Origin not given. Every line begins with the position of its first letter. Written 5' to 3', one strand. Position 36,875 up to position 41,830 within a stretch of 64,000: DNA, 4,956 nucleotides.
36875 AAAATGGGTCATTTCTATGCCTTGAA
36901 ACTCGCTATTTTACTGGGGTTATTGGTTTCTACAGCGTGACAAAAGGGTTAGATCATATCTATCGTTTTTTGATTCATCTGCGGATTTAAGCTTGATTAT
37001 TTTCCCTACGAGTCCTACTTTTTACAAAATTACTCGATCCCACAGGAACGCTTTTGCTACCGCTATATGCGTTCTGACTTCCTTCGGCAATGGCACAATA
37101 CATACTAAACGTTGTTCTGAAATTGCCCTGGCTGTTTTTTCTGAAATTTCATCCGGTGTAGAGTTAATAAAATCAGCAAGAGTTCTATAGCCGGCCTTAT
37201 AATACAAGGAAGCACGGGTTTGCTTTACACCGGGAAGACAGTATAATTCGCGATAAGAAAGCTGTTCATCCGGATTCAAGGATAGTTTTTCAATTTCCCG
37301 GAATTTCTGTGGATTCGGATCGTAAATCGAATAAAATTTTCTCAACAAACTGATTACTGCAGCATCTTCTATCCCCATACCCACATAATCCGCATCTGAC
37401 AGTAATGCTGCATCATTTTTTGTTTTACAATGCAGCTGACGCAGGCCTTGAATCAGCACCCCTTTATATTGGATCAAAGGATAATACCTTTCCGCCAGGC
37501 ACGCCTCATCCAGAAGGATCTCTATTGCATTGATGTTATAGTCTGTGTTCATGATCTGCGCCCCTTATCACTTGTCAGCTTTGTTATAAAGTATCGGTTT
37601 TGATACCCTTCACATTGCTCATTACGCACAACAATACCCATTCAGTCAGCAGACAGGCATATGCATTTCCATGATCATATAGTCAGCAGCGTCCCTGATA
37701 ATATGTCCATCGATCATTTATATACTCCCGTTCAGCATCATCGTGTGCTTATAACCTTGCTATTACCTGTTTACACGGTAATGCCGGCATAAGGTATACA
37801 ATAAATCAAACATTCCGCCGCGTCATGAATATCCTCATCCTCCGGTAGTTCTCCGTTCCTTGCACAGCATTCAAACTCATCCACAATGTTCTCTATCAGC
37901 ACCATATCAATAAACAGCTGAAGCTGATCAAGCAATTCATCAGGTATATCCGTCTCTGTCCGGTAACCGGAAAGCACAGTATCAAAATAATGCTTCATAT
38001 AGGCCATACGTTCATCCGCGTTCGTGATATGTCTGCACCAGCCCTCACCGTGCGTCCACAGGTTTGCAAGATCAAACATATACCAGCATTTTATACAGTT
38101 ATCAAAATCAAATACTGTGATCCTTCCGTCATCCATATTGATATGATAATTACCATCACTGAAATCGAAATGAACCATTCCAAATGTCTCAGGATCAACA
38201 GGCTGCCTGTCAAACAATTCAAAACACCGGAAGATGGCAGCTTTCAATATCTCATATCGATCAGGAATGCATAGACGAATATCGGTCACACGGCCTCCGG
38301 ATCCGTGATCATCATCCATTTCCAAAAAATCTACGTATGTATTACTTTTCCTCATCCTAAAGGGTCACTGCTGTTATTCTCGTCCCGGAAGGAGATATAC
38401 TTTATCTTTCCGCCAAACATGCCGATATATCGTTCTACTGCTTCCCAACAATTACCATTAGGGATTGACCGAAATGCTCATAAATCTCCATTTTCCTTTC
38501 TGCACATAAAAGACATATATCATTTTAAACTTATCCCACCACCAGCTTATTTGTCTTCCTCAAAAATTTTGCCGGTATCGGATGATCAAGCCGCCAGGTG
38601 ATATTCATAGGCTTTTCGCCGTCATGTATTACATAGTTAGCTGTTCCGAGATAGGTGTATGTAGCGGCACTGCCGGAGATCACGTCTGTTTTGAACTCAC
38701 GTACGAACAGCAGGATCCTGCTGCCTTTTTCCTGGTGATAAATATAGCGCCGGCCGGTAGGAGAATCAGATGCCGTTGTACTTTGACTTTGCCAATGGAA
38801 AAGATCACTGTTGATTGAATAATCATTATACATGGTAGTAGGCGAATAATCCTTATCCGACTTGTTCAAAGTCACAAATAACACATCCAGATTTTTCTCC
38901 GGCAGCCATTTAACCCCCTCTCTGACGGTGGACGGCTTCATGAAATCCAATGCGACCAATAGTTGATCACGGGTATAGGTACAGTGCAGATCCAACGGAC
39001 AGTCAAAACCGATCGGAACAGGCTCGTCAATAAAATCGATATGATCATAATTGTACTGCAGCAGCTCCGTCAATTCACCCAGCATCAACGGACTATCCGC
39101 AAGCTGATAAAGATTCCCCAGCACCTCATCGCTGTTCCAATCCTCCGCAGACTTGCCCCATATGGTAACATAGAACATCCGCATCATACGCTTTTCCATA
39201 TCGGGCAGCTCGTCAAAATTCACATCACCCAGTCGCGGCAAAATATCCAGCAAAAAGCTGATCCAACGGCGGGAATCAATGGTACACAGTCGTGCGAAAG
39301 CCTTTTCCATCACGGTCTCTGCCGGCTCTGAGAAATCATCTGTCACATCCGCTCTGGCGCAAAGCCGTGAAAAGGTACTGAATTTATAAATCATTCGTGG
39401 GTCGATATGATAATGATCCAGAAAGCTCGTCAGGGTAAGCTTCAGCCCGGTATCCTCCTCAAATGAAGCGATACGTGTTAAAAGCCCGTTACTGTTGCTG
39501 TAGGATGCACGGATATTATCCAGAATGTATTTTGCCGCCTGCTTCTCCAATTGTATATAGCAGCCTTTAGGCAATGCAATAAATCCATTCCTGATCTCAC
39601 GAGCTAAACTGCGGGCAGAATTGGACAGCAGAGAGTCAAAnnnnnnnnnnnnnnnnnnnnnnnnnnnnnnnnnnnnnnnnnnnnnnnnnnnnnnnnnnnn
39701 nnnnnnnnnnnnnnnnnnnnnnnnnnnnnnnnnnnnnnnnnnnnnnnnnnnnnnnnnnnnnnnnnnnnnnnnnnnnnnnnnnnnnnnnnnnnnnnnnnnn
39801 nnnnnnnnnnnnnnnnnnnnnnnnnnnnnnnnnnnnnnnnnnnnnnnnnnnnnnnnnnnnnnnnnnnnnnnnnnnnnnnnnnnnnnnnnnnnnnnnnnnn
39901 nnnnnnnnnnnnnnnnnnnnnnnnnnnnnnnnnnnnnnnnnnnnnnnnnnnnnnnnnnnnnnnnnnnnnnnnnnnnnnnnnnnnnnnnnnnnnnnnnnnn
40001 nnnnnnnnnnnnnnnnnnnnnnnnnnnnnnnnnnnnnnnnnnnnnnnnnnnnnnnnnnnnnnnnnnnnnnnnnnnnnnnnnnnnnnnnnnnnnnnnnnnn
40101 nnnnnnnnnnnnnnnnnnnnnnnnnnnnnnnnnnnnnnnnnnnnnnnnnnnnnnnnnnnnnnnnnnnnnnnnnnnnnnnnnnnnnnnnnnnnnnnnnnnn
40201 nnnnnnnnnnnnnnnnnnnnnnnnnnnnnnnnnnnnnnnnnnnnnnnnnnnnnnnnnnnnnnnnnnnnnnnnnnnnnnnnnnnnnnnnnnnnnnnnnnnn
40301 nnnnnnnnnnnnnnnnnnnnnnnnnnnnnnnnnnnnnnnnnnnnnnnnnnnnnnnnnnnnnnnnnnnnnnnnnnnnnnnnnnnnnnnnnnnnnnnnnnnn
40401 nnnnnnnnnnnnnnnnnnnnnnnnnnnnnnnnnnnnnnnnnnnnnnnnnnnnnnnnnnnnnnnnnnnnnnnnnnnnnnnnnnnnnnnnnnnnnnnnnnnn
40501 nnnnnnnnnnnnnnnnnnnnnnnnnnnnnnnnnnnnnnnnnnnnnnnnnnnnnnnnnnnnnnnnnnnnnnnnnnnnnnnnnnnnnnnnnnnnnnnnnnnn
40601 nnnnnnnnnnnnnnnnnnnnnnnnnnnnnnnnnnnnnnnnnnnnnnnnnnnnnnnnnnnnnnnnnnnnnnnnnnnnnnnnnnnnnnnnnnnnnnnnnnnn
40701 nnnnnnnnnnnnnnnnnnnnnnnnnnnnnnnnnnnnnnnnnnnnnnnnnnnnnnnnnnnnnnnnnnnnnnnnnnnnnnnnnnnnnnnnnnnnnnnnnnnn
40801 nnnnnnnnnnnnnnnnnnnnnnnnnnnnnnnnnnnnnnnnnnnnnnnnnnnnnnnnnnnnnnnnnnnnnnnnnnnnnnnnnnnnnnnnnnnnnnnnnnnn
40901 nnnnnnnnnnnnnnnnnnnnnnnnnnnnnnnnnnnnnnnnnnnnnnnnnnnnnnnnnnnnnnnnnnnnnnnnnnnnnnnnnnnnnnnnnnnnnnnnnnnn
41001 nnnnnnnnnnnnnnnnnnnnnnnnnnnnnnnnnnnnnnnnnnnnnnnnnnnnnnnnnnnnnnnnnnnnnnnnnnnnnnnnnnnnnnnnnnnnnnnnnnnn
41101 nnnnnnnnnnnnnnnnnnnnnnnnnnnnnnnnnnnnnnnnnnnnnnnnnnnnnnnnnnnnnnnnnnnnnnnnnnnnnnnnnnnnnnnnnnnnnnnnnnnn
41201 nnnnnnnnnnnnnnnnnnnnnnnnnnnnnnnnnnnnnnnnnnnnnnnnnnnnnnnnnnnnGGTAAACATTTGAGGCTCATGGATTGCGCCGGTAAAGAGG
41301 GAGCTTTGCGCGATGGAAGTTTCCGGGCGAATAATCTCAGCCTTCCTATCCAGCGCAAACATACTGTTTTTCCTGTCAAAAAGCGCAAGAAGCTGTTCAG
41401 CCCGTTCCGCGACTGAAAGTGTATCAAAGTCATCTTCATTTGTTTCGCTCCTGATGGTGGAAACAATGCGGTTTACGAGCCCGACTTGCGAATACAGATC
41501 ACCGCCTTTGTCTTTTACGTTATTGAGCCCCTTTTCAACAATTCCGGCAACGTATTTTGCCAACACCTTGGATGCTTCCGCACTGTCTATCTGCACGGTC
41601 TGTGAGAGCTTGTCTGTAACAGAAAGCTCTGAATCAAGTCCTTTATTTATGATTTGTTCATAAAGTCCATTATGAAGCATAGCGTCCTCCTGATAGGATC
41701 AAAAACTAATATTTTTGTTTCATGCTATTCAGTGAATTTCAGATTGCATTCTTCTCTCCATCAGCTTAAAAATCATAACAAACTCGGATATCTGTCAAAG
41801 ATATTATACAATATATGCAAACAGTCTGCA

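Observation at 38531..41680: Single-polypeptide PLD nuclease - SF2 helicase - DUF3427-like protein (candidate restriction/defence enzyme)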

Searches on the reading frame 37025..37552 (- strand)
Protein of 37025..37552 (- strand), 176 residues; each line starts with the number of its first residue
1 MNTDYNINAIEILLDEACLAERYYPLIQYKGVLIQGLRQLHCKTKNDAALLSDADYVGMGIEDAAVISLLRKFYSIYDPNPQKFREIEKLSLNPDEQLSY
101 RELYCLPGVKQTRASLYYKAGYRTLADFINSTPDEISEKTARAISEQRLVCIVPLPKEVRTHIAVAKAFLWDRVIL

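Call 11: search_protein_families(library=pfam, proteins=[window:37025-37552:-], max_evalue=0.001)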
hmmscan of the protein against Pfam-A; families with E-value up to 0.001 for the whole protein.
window:37025-37552:- (176 aa): 1 family
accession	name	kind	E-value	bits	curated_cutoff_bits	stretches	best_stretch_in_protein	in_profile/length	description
PF14229.12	DUF4332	-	9e-06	26.3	23.2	1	102-168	54-121/122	Domain of unknown function (DUF4332)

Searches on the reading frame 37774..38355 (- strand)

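Call 11: search_protein_families(library=pfam, proteins=[window:37774-38355:-], max_evalue=0.001)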
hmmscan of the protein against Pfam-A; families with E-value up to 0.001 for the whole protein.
window:37774-38355:- (194 aa): 1 family
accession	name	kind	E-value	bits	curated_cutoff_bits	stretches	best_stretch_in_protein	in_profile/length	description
PF01636.29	APH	-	3.4e-07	30.7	23.2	1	45-107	155-214/239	Phosphotransferase enzyme family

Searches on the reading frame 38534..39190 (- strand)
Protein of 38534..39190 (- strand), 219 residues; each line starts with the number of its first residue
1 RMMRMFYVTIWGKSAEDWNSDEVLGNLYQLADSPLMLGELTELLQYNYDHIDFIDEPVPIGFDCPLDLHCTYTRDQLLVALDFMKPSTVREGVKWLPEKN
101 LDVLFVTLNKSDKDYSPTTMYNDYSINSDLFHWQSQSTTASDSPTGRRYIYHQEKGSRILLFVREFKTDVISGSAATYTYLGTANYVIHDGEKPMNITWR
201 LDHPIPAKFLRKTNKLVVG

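Call 32: search_solved_structures(query=window:38534-39190:-, max_evalue=10, show_alignments=2)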
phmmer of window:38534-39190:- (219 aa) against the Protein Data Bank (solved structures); distinct sequences matched with E-value up to 10: 3.
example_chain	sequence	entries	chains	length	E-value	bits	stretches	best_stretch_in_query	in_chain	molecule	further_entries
7clg_A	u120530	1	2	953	7e-05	25.4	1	103-188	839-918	Putative helicase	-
2h1p_H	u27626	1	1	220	0.56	12.6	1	90-130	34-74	2H1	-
6j1z_A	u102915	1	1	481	1.2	11.5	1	75-143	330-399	NEDD4-like E3 ubiquitin-protein ligase WWP2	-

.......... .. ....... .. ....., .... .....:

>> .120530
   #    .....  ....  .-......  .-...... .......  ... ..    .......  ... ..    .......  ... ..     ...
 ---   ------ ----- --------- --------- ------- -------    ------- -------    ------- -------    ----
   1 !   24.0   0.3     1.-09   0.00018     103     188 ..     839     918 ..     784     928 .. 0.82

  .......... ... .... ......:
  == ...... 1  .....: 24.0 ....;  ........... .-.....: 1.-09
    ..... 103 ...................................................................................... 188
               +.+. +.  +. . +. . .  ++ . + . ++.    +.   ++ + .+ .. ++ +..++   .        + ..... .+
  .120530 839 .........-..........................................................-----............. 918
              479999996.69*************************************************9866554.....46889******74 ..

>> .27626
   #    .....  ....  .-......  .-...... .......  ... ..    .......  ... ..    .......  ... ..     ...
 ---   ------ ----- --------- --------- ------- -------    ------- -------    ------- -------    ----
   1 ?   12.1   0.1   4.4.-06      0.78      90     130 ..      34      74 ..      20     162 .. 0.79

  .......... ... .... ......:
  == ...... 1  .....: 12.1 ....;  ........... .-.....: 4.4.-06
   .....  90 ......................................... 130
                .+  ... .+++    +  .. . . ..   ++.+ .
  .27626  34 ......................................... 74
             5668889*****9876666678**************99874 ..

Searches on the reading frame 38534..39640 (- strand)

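Call 33: search_protein_families(library=pfam, proteins=[window:38534-39640:-], max_evalue=10)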
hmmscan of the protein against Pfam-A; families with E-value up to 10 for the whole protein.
window:38534-39640:- (369 aa): 1 family
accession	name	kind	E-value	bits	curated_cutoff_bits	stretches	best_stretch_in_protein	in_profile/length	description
PF11907.13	DUF3427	-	5.6e-25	88.6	27.7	1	213-360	124-276/280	Domain of unknown function (DUF3427)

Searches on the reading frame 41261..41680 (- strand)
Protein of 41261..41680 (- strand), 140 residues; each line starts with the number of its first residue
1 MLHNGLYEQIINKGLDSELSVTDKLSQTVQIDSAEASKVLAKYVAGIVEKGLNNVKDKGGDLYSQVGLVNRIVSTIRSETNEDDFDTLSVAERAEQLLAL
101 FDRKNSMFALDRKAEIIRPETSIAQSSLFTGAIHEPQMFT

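Call 33: search_protein_families(library=pfam, proteins=[window:41261-41680:-], max_evalue=10)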
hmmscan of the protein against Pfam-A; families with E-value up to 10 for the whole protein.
window:41261-41680:- (140 aa): 0 families

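Call 61: search_solved_structures(query=A3, max_evalue=10)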
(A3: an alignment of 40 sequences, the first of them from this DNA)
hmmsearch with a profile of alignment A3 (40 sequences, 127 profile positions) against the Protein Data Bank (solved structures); distinct sequences matched with E-value up to 10: 9.
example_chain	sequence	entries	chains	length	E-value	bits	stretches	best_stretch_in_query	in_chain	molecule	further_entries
3k49_A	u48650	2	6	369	0.18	15.4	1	36-92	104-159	mRNA-binding protein PUF3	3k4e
8y6v_N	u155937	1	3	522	0.3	14.7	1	35-91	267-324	gp162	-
1pl5_A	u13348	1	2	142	0.32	14.6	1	45-94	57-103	Regulatory protein SIR4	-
1nyh_A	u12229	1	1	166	0.36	14.5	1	45-93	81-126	Regulatory protein SIR4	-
7jil_y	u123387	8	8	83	0.39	14.3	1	27-98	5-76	30S ribosomal protein S20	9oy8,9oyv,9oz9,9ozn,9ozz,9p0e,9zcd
6nud_J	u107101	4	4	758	0.65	13.6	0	19-113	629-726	CRISPR system single-strand-specific deoxyribonuclease Cas10/Csm1 (subtype III-A)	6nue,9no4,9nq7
1yo7_A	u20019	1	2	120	0.95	13.1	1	23-75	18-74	Regulatory protein rop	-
9k8e_A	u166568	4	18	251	1.4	12.6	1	15-93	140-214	Cage-t32-Zn1-HEHE-35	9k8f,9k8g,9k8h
3qr1_A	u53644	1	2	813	1.5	12.4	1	14-108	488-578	PHOSPHOLIPASE C-BETA (PLC-BETA)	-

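Call 65: predict_structure(alignment_id=A3)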
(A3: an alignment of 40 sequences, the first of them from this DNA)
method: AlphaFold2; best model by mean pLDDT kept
length: 125 residues; sequences in the alignment: 40
mean_pLDDT: 83.0   pTM: 0.57
mean pLDDT of the five models: 83.0, 82.6, 82.0, 81.1, 80.9
residues with pLDDT >= 90: 62; 70-90: 30; 50-70: 31; < 50: 2
segments of 3 or more residues with pLDDT < 50: none
pLDDT, mean of each block of 10 residues (from residue 1): 75 83 72 97 97 97 96 97 95 81 59 58 64
secondary structure, 60 per line:
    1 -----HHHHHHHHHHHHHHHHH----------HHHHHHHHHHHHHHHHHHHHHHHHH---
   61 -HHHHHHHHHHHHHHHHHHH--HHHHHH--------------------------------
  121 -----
elements in order: H6-22 H33-57 H62-80 H83-88

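Call 69: fold_search(model_id=the predicted structure, library=pdb)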
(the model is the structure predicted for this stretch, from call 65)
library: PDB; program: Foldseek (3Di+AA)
matches with E <= 10: 38; with E <= 0.001: 0
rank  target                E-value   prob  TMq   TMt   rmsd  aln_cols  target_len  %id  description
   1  2hjm_A                1.4e+00  0.30  0.33  0.42  11.1        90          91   18  Crystal structure of a singleton protein PF1176 from P. furiosus (released 2007-07-03)
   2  7wlr_G                1.6e+00  0.15  0.27  0.31  10.8        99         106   12  Cryo-EM structure of the nucleosome containing Komagataella pastoris histones (released 2022-07-13)
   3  8ux1_C                2.0e+00  0.12  0.26  0.30  10.9       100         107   14  Cryo-EM structure of Ran bound to RCC1 and the nucleosome core particle (released 2023-11-22)
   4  8e12_B                2.9e+00  0.11  0.22  0.19   5.3        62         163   19  Homotrimeric variant of tcTRP9, BGL14 (released 2023-04-12)
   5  7on1_c                3.5e+00  0.10  0.27  0.33  10.5        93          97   15  Cenp-A nucleosome in complex with Cenp-C (released 2021-07-07)
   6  6r91_G                3.5e+00  0.07  0.23  0.25  11.1        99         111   13  Cryo-EM structure of NCP_THF2(-3)-UV-DDB (released 2019-06-12)
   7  9d3k_C                4.0e+00  0.08  0.26  0.31  10.7        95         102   13  Two Dsup molecules in complex with the nucleosome open from both sides (released 2025-08-13)
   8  7u51_G                4.0e+00  0.08  0.26  0.30  10.9        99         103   12  Nucleosome core particle with AP-site at SHL-6 (released 2022-09-07)
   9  6jr1_G                4.0e+00  0.06  0.22  0.25  11.0        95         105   14  Crystal structure of the human nucleosome phased with 16 selenium atoms (released 2019-10-02)
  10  7wlr_C                4.3e+00  0.08  0.26  0.31  10.8        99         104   13  Cryo-EM structure of the nucleosome containing Komagataella pastoris histones (released 2022-07-13)
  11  8j91_G                4.6e+00  0.09  0.25  0.32  10.3        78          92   15  Cryo-EM structure of nucleosome containing Arabidopsis thaliana histones (released 2024-07-03)
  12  6r93_C                5.2e+00  0.07  0.26  0.28  10.8        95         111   14  Cryo-EM structure of NCP-6-4PP (released 2019-06-12)
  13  9yhn                  5.2e+00  0.04  0.23  0.05  15.3       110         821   15  Hna Monomer (released 2025-12-10)
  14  8znl_A                6.0e+00  0.11  0.24  0.45   5.5        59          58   15  PD-L1 de novo designed binder with picomolar binding affinity (released 2025-06-04)
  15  8jh2_c                6.0e+00  0.07  0.27  0.32  10.7        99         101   12  RNA polymerase II elongation complex bound with Elf1, Spt4/5 and foreign DNA, stalled at SHL(-1) of the nucleosome (released 2023-11-29)
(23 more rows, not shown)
